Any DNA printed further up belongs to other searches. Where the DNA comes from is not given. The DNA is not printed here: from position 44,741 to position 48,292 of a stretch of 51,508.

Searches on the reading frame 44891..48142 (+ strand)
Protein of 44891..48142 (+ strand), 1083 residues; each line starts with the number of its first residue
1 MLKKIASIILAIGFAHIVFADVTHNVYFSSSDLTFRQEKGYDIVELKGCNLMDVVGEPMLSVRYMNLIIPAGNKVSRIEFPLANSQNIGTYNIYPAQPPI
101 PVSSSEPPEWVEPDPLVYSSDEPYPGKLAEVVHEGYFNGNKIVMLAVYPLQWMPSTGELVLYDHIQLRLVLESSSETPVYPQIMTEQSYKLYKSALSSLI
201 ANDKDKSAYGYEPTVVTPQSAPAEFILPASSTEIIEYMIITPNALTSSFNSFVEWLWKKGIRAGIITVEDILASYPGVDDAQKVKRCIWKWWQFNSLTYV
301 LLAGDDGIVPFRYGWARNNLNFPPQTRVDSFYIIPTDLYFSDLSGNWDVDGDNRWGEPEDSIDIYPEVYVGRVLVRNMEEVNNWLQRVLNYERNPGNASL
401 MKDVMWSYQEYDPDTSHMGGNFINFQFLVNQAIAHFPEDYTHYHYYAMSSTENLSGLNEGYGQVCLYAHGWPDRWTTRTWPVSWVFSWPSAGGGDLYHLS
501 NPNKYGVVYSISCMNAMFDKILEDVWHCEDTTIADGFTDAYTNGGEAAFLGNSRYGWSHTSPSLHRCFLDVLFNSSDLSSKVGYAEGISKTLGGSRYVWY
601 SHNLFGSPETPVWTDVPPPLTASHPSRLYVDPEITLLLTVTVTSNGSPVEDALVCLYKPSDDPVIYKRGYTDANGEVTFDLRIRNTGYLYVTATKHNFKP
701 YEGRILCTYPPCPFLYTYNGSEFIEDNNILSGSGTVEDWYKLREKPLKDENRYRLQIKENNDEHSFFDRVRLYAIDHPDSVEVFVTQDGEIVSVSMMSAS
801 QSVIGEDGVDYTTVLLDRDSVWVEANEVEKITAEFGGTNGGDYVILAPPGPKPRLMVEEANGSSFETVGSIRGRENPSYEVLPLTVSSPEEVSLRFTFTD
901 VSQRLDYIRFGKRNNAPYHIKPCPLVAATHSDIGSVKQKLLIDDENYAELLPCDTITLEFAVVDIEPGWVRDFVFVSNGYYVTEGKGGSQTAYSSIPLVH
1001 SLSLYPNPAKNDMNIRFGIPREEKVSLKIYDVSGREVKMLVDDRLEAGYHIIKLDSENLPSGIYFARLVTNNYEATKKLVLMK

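Call 11: search_protein_families(library=pfam, proteins=[window:44891-48142:+], max_evalue=0.01)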
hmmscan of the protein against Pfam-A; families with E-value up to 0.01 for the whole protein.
window:44891-48142:+ (1083 aa): 4 families
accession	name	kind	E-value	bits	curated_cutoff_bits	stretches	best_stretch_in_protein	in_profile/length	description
PF01364.23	Peptidase_C25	-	3.3e-43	148.8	23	1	237-609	1-371/374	Peptidase family C25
PF18962.6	Por_Secre_tail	-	5.8e-14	52.6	27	1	1004-1080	1-74/75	Secretion system C-terminal sorting domain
PF08126.16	Propeptide_C25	-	6.9e-09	35.5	22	1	44-177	46-178/205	Propeptide_C25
PF02369.22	Big_1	-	0.0035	17.9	34.9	1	638-694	21-79/93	Bacterial Ig-like domain (group 1)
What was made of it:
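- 42590..48142 (+): Genes driven by module 2: a 759-aa BNR/sortilin-repeat protein and a 1083-aa C25 (gingipain-like) peptidase. Both carry type IX secretion C-terminal sorting domains. Pfam scan (call 11).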
